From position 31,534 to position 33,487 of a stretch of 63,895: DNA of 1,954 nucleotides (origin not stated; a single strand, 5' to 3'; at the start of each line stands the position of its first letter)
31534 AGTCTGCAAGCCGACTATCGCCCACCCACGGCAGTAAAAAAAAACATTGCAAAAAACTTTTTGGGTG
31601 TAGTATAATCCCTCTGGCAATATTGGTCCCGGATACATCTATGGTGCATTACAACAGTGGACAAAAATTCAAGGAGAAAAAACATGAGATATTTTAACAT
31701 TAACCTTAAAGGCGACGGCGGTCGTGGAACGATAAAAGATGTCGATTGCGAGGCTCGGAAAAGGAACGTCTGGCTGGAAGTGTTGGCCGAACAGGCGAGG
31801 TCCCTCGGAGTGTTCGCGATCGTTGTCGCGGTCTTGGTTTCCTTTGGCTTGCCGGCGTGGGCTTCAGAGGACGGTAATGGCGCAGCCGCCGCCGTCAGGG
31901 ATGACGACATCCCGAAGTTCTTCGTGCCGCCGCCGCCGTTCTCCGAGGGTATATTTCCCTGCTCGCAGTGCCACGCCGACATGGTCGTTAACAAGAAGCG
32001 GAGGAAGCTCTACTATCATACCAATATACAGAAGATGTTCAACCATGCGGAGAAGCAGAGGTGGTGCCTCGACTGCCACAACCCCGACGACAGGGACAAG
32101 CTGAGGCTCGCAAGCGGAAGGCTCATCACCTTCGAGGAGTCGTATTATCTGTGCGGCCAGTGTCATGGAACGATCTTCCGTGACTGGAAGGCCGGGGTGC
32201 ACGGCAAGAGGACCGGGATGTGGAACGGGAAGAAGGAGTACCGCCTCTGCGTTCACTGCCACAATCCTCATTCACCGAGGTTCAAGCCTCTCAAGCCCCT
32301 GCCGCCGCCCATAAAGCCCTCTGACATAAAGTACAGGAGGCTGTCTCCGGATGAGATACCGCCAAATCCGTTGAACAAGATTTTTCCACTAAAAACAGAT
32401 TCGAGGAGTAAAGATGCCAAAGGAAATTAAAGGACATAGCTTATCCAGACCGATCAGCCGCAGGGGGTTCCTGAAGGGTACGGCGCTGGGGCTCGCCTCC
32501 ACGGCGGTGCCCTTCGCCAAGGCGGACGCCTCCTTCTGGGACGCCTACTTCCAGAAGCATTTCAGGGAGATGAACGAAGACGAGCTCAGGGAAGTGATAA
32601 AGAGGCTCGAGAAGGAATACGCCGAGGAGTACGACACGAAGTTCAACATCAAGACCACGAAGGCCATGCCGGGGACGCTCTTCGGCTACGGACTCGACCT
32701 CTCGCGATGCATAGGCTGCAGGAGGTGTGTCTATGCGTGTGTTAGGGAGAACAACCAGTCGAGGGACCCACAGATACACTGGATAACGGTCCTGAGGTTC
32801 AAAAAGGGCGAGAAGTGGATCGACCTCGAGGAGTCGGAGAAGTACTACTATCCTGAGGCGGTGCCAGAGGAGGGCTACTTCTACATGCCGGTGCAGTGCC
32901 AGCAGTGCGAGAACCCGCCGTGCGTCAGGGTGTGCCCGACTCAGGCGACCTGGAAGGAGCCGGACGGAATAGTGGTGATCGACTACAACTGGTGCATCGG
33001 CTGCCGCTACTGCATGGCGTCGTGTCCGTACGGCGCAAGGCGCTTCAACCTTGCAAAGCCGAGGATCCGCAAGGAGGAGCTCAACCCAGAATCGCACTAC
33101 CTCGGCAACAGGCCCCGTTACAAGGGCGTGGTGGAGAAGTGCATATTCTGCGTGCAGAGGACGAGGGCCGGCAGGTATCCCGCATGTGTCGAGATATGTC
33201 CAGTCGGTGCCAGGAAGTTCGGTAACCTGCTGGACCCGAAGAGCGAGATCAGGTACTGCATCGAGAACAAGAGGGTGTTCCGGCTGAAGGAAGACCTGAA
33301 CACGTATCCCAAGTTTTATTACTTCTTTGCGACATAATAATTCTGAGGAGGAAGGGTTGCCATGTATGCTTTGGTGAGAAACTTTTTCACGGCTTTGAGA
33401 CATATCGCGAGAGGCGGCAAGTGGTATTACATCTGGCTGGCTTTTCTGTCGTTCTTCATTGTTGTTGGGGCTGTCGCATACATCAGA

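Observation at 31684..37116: Six-gene respiratory locus joining a cytochrome c-FeS-NrfD module to a b6-like Rieske/cytochrome b module with an anchored pentahaem cytochrome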

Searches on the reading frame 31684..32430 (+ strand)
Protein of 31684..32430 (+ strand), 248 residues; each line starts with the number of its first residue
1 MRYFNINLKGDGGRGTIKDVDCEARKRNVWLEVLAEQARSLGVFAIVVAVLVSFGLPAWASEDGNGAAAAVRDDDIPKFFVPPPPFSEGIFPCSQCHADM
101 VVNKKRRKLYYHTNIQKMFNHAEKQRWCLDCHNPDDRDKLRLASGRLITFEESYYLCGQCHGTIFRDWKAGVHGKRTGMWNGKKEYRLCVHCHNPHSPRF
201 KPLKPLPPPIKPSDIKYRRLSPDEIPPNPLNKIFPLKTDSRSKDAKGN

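Call 3: search_protein_families(library=pfam, proteins=[window:31684-32430:+], max_evalue=0.01)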
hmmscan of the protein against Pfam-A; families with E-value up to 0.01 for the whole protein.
window:31684-32430:+ (248 aa): 6 families
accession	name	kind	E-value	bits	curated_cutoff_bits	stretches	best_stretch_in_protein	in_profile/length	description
PF14522.11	Cytochrome_C7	-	2e-08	34.4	24.8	2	153-196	12-51/67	Cytochrome c7 and related cytochrome c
PF09699.15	Paired_CXXCH_1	-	2.3e-08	34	20.6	1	125-162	8-37/41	Doubled CXXCH motif (Paired_CXXCH_1)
PF22113.1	Mtrc-MtrF_II-IV_dom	-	9.3e-07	29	30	1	92-136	122-167/176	Outer membrane cytochrome MtrC/MtrF-like, domains II/IV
PF22678.1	Cytochrom_c_NrfB-like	-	0.00035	21.4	27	0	93-136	1-44/89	Cytochrome c-type protein NrfB-like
PF14537.11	Cytochrom_c3_2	-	0.0011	19.8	25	1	121-198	2-69/79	Cytochrome c3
PF02085.21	Cytochrom_CIII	-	0.0033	18.2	22.9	0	90-161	46-101/101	Class III cytochrome C family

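Call 4: search_protein_families(library=ncbifam, proteins=[window:31684-32430:+], max_evalue=0.01)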
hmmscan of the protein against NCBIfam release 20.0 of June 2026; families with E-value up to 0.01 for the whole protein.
window:31684-32430:+ (248 aa): 6 families
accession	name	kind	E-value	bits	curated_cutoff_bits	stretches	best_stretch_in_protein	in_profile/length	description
NF008659.0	PRK11659.1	equivalog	0.00096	18.9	184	1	120-197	41-121/188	cytochrome c nitrite reductase pentaheme subunit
TIGR03507.1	decahem_SO1788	subfamily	0.0051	15.3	209.3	0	157-196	492-520/672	OmcA/MtrC family decaheme c-type cytochrome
TIGR01905.1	paired_CXXCH_1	subfamily_domain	0.0056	16.6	25.2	0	189-197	9-17/41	doubled CXXCH domain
NF041028.1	decahem_GSU2203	exception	0.0059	15.8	325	0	93-199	39-138/317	GSU2203 family decaheme c-type cytochrome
TIGR04257.1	nanowire_3heme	domain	0.0063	16.6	40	0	155-195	24-60/75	c(7)-type cytochrome triheme domain-containing protein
TIGR03508.1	decahem_SO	subfamily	0.0071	15.8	192.2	0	117-194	181-249/258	DmsE family decaheme c-type cytochrome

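Call 51: search_solved_structures(query=window:31684-32430:+, max_evalue=1)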
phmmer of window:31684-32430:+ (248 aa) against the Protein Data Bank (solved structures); distinct sequences matched with E-value up to 1: 7.
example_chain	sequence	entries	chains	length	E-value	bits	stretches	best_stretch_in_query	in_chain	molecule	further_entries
5ze8_A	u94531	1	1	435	0.016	17.7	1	153-179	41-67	cytochrome c552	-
4jm0_A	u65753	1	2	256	0.25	13.8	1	149-209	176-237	Protein UL141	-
9dix_B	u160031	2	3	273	0.29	13.5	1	149-209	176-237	Protein UL141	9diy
1gm4_A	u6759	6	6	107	0.82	12.1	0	93-139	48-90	CYTOCHROME C3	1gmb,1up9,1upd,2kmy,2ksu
3cyr_A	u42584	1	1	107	0.82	12.1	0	93-139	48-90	CYTOCHROME C3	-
2ozy_A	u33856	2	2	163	0.84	12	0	126-197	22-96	Cytochrome c-type protein nrfB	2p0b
1wyq_A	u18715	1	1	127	0.84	12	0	99-156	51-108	Spectrin beta chain, brain 2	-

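Call 75: find_homologous_proteins(query=window:31684-32430:+, max_evalue=0.00001)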
Query window:31684-32430:+ (248 aa): 5154 proteins with E <= 0.00001 among 6538 candidates; the best 120 are listed.
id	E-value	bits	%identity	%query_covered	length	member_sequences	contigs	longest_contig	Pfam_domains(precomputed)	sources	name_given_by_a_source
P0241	8.3e-172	588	98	100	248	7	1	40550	PF09699.16,PF14522.12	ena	-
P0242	1.1e-103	364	74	87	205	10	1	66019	PF09699.16,PF14522.12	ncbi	-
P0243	4.4e-94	333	83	65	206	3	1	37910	PF09699.16,PF14522.12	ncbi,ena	-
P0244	1.3e-91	325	66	77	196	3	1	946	PF09699.16,PF14522.12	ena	-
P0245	5.7e-90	319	64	86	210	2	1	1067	PF09699.16,PF14522.12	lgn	-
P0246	9.0e-90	319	64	79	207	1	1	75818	PF09699.16,PF14537.12,PF14522.12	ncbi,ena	-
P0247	1.9e-89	317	75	67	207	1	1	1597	PF09699.16,PF14522.12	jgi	jgi:hypothetical protein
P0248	2.1e-89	317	68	77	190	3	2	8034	PF09699.16,PF14522.12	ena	-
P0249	2.5e-89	317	75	70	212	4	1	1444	PF09699.16,PF14522.12,PF22113.2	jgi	jgi:hypothetical protein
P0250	5.3e-89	316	70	72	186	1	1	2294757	PF09699.16,PF14522.12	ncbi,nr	ncbi:MAG: hypothetical protein JSV21_02565 [Nitrospirota bacterium]|nr:MAG: hypothetical protein JSV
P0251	1.1e-88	315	75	65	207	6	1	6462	PF09699.16,PF14522.12,PF22113.2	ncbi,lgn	ncbi:MAG: hypothetical protein ACWGOD_07130 [Desulfobulbales bacterium]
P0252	1.5e-88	315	71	77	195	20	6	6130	PF09699.16,PF14522.12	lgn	-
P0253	1.5e-88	315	69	76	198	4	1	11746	PF09699.16,PF14522.12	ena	-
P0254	3.1e-88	314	77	68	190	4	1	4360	PF09699.16,PF14522.12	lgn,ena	-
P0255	5.3e-88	313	68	77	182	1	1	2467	PF09699.16,PF14522.12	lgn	-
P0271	2.0e-86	308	67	79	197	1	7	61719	PF09699.16,PF14522.12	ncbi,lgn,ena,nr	ncbi:MAG TPA: hypothetical protein ENI89_02270 [Desulfobulbus sp.]|nr:hypothetical protein [Desulfob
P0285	1.0e-85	305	74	68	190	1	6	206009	PF09699.16,PF14522.12,PF22113.2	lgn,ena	-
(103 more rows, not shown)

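Call 78: find_encoding_contigs(protein=P0271, flank=10000, max_places=1)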
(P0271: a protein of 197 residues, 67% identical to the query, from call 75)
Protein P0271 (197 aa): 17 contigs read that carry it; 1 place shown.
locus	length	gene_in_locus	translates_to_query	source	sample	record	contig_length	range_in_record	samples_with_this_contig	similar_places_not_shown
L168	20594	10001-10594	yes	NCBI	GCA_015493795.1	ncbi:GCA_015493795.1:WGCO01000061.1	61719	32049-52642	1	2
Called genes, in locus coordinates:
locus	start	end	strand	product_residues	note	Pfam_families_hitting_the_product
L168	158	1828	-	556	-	PF13231:PMT_2 (weak)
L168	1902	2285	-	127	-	-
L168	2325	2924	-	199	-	PF11845:Tll0287-like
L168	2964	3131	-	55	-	-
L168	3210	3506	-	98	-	-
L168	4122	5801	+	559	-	PF00672:HAMP, PF00512:HisKA, PF02518:HATPase_c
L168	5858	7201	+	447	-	PF00072:Response_reg, PF00158:Sigma54_activat, PF14532:Sigma54_activ_2, PF07728:AAA_5 (faint), PF25601:AAA_lid_14, PF02954:HTH_8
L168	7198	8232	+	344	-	PF00512:HisKA, PF02518:HATPase_c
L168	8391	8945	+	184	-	-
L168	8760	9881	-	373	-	PF05368:NmrA (weak), PF01370:Epimerase (weak), PF13460:NAD_binding_10 (faint)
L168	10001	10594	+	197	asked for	PF09699:Paired_CXXCH_1 (faint), PF14522:Cytochrome_C7 (faint)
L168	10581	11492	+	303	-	PF10518:TAT_signal (weak), PF12838:Fer4_7, PF13247:Fer4_11, PF13187:Fer4_9 (weak), PF12797:Fer4_2 (weak), PF12837:Fer4_6 (weak), PF13237:Fer4_10, PF12838:Fer4_7, +8 more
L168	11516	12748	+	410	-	PF03916:NrfD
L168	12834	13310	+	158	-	-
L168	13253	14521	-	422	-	-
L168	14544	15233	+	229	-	PF01925:TauE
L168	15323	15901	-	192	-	PF01066:CDP-OH_P_transf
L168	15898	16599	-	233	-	PF13511:DUF4124 (weak), PF01464:SLT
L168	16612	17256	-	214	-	PF00923:TAL_FSA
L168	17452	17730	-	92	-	PF04945:YHS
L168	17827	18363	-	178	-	PF01288:HPPK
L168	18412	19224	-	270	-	PF01113:DapB_N, PF05173:DapB_C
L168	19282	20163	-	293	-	PF00701:DHDPS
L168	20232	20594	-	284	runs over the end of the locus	PF01678:DAP_epimerase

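Call 79: find_encoding_contigs(protein=P0285, flank=10000, max_places=1)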
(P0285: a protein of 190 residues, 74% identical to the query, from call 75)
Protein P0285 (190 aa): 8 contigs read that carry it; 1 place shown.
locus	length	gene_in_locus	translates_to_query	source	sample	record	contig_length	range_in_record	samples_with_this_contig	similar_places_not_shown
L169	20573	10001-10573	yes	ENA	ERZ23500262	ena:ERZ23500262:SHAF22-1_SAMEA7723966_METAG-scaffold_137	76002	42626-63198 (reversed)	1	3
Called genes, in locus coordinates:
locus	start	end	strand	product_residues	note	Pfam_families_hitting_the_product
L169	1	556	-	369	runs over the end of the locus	PF01488:Shikimate_DH (faint), PF05222:AlaDh_PNT_N, PF03446:NAD_binding_2 (faint), PF03807:F420_oxidored (faint), PF01262:AlaDh_PNT_C, PF02826:2-Hacid_dh_C (weak)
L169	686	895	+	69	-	-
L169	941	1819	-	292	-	PF12146:Hydrolase_4, PF00561:Abhydrolase_1, PF07859:Abhydrolase_3 (weak), PF12697:Abhydrolase_6 (weak), PF00326:Peptidase_S9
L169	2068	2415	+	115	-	-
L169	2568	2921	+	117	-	PF03061:4HBT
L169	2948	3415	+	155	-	PF07386:DUF1499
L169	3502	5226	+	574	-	PF02690:Na_Pi_cotrans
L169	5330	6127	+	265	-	PF04060:FeS, PF12654:DUF3786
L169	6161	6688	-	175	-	-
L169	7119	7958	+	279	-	-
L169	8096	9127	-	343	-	PF00106:adh_short (weak), PF01370:Epimerase, PF05368:NmrA (weak), PF13460:NAD_binding_10 (weak)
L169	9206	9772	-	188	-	PF04191:PEMT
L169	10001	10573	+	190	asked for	PF09699:Paired_CXXCH_1 (faint), PF14522:Cytochrome_C7 (faint), PF22113:Mtrc-MtrF_II-IV_dom (faint)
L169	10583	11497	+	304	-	PF10518:TAT_signal (weak), PF12838:Fer4_7, PF13247:Fer4_11, PF13187:Fer4_9 (weak), PF12797:Fer4_2 (weak), PF12837:Fer4_6 (weak), PF13237:Fer4_10 (weak), PF12838:Fer4_7, +7 more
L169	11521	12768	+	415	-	PF03916:NrfD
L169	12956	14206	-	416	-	PF03916:NrfD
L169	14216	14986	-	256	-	PF00037:Fer4 (weak), PF12797:Fer4_2 (weak), PF12838:Fer4_7, PF13183:Fer4_8 (weak), PF13187:Fer4_9, PF13247:Fer4_11, PF13237:Fer4_10 (weak), PF00037:Fer4, +9 more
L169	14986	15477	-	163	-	PF14522:Cytochrome_C7 (faint), PF09699:Paired_CXXCH_1 (faint), PF14537:Cytochrom_c3_2 (weak)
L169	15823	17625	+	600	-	PF10101:DUF2339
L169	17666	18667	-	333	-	PF03692:CxxCxxCC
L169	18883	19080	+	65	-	-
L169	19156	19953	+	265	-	PF02811:PHP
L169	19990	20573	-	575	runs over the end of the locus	PF01266:DAO (faint), PF03486:HI0933_like (faint), PF07992:Pyr_redox_2, PF13738:Pyr_redox_3 (faint), PF00070:Pyr_redox, PF02852:Pyr_redox_dim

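Call 84: predict_structure(alignment_id=A3)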
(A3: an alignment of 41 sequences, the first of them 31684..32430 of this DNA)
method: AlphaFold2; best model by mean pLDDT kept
length: 248 residues; sequences in the alignment: 41
mean_pLDDT: 56.3   pTM: 0.42
mean pLDDT of the five models: 56.3, 48.8, 47.9, 45.2, 44.3
residues with pLDDT >= 90: 7; 70-90: 41; 50-70: 101; < 50: 99
segments of 3 or more residues with pLDDT < 50: 1-5, 60-96, 159-197, 200-209, 245-248
pLDDT, mean of each block of 10 residues (from residue 1): 48 56 73 85 91 67 42 37 38 53 67 61 63 66 75 62 35 33 37 41 45 56 65 61 50
secondary structure, 60 per line:
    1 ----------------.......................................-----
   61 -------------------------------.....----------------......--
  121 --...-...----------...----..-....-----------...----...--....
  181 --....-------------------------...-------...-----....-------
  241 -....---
elements in order: H17-55 H92-96 H113-118 E127-129 E140-142 H150-153 E165-167 E172-174 E177-180 E183-186 H230-233 H242-245

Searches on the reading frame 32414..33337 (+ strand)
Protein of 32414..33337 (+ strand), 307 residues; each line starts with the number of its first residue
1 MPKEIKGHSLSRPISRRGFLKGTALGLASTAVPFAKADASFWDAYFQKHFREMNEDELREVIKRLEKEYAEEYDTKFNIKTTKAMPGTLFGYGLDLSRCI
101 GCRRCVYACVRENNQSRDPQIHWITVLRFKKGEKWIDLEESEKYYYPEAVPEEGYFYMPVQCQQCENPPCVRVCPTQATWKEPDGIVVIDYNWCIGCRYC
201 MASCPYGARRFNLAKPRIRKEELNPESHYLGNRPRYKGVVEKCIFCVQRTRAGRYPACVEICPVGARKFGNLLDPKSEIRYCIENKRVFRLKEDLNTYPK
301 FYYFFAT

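Call 3: search_protein_families(library=pfam, proteins=[window:32414-33337:+], max_evalue=0.01)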
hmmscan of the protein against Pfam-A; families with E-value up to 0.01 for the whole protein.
window:32414-33337:+ (307 aa): 15 families
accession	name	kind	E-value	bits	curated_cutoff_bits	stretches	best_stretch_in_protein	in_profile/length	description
PF13247.11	Fer4_11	-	3.5e-21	75.7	26.2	2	155-220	3-70/100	4Fe-4S dicluster domain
PF12838.12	Fer4_7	-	5.6e-18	65.6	27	2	98-178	1-52/52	4Fe-4S dicluster domain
PF13187.11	Fer4_9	-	1.4e-15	57.5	27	2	194-265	2-50/52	4Fe-4S dicluster domain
PF12837.12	Fer4_6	-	7.1e-12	45.1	25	2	186-208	1-23/24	4Fe-4S binding domain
PF00037.32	Fer4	-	7.1e-12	45.1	21.1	2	187-209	1-23/24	4Fe-4S binding domain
PF13237.11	Fer4_10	-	5.2e-11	42.7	25.5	1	187-263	2-53/53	4Fe-4S dicluster domain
PF12797.12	Fer4_2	-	3.1e-08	33.5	24.5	2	186-206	2-22/22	4Fe-4S binding domain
PF13534.11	Fer4_17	-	8.8e-08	33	22.2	0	194-246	2-49/61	4Fe-4S dicluster domain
PF13183.11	Fer4_8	-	1.4e-07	32.4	27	2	194-265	5-67/68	4Fe-4S dicluster domain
PF13484.11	Fer4_16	-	2.4e-06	28.6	30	0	191-206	50-65/66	4Fe-4S double cluster binding domain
PF25160.1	LdpA_Fe-S-bd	-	4.8e-06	26.7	27.6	1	164-207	4-41/49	LdpA Fe-S cluster-binding domain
PF12798.12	Fer4_3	-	7.5e-05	23.7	27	0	194-208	1-15/15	4Fe-4S binding domain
PF14697.11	Fer4_21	-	0.00051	20.6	35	1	161-206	7-53/59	4Fe-4S dicluster domain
PF10518.14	TAT_signal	-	0.001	19.3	22.7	1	14-33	2-21/21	TAT (twin-arginine translocation) pathway signal sequence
PF12800.12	Fer4_4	-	0.0014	19.3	24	0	192-207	2-17/17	4Fe-4S binding domain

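Call 4: search_protein_families(library=ncbifam, proteins=[window:32414-33337:+], max_evalue=0.01)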
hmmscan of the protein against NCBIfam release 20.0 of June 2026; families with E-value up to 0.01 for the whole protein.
window:32414-33337:+ (307 aa): 59 families (the best 25 are shown)
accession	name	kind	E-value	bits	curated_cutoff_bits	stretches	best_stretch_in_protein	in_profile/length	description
NF045797.1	DsrO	equivalog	2.6e-54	184.1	200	1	155-304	96-234/235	sulfate reduction electron transfer complex DsrMKJOP subunit DsrO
NF041782.1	mnquin_red_QrcC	equivalog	1.5e-42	145.9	400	1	90-304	1-225/239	menaquinone reductase iron-sulfur cluster-binding subunit QrcC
NF041715.1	arsenate_red_ArrB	equivalog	1.6e-39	135.8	450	2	90-217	3-112/233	arsenate respiratory reductase iron-sulfur subunit ArrB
NF011569.0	PRK14993.1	equivalog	3.8e-36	124.8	416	2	88-212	42-150/244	tetrathionate reductase subunit TtrB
TIGR03149.1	cyt_nit_nrfC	equivalog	4.5e-34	117.8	377.6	2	86-213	35-146/225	cytochrome c nitrite reductase Fe-S protein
TIGR02951.1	DMSO_dmsB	equivalog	7.2e-33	113.9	214.1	2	90-226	2-129/161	DMSO/selenate family reductase complex B subunit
NF008134.0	PRK10882.1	equivalog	2.2e-30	105.8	263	2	90-223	39-177/329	hydrogenase 2 operon protein HybA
NF045715.1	sulf_resp_HmcB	equivalog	4.2e-28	98.3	420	1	94-271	41-197/307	sulfate respiration complex iron-sulfur protein HmcB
TIGR03478.1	DMSO_red_II_bet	subfamily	4.5e-24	85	480.7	2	150-216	119-186/321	DMSO reductase family type II enzyme, iron-sulfur subunit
NF038355.1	FDH3_beta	equivalog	8.5e-22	78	240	1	155-268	47-160/180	formate dehydrogenase FDH3 subunit beta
TIGR01582.1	FDH-beta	equivalog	1.8e-20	73.2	334.7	1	94-292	26-197/283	formate dehydrogenase subunit beta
NF042979.1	EthbenzDh_ebdB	equivalog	5.6e-19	68.2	740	2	151-214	142-206/354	ethylbenzene dehydrogenase subunit beta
NF007658.0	PRK10330.1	equivalog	8.1e-18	64.5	260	1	160-266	56-151/181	electron transport protein HydN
NF007382.0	PRK09898.1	equivalog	2.8e-16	59.7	213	1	97-210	66-172/208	ferredoxin-like protein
NF009408.0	PRK12769.1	equivalog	6.7e-16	57.5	1003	1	97-267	10-142/659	formate-dependent uric acid utilization protein AegA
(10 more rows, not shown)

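Call 52: search_solved_structures(query=window:32414-33337:+, max_evalue=1e-10)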
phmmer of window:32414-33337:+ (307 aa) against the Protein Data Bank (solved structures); distinct sequences matched with E-value up to 1e-10: 18.
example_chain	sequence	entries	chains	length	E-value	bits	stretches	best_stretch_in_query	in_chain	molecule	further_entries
6cz7_B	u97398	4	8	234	8.2e-34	120.3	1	91-221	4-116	4Fe-4S ferredoxin, iron-sulfur binding domain protein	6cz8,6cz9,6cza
2vpw_B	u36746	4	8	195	5.9e-31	110.9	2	90-212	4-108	NRFC PROTEIN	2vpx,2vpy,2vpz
8k9e_B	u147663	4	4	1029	4.2e-30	108.1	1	44-257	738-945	Fe-S-cluster-containing hydrogenase components 1-like protein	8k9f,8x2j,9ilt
6f0k_B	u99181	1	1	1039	2.8e-28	102.1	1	93-304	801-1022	Fe-S-cluster-containing hydrogenase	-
6btm_B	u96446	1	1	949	2.1e-25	92.6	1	87-304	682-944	Alternative Complex III subunit B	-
6lod_B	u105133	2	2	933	3.7e-24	88.5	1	86-304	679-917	Fe-S-cluster-containing hydrogenase components 1-like protein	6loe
7qv7_A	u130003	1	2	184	3.7e-20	75.4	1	157-298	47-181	Hydrogen dependent carbon dioxide reductase subunit HycB3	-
2ivf_B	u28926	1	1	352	1.5e-19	73.4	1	151-213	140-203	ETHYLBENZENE DEHYDROGENASE BETA-SUBUNIT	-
4ydd_B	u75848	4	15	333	3.8e-18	68.8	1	150-212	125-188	DMSO reductase family type II enzyme, iron-sulfur subunit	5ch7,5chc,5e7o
1kqf_B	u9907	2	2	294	2e-17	66.4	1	94-218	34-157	FORMATE DEHYDROGENASE, NITRATE-INDUCIBLE, IRON-SULFUR SUBUNIT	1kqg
1q16_B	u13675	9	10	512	3.7e-16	62.2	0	154-278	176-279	Respiratory nitrate reductase 1 beta chain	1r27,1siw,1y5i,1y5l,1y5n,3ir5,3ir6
1y4z_B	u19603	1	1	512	2e-15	59.8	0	154-278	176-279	Respiratory nitrate reductase 1 beta chain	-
3egw_B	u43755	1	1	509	2.9e-15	59.3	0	154-279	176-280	Respiratory nitrate reductase 1 beta chain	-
7qv7_B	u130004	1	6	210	1.1e-14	57.3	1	157-266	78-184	Hydrogen dependent carbon dioxide reductase subunit HycB4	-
9mqx_E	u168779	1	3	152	1.5e-14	56.9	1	158-212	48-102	Fe-S-cluster-containing hydrogenase subunit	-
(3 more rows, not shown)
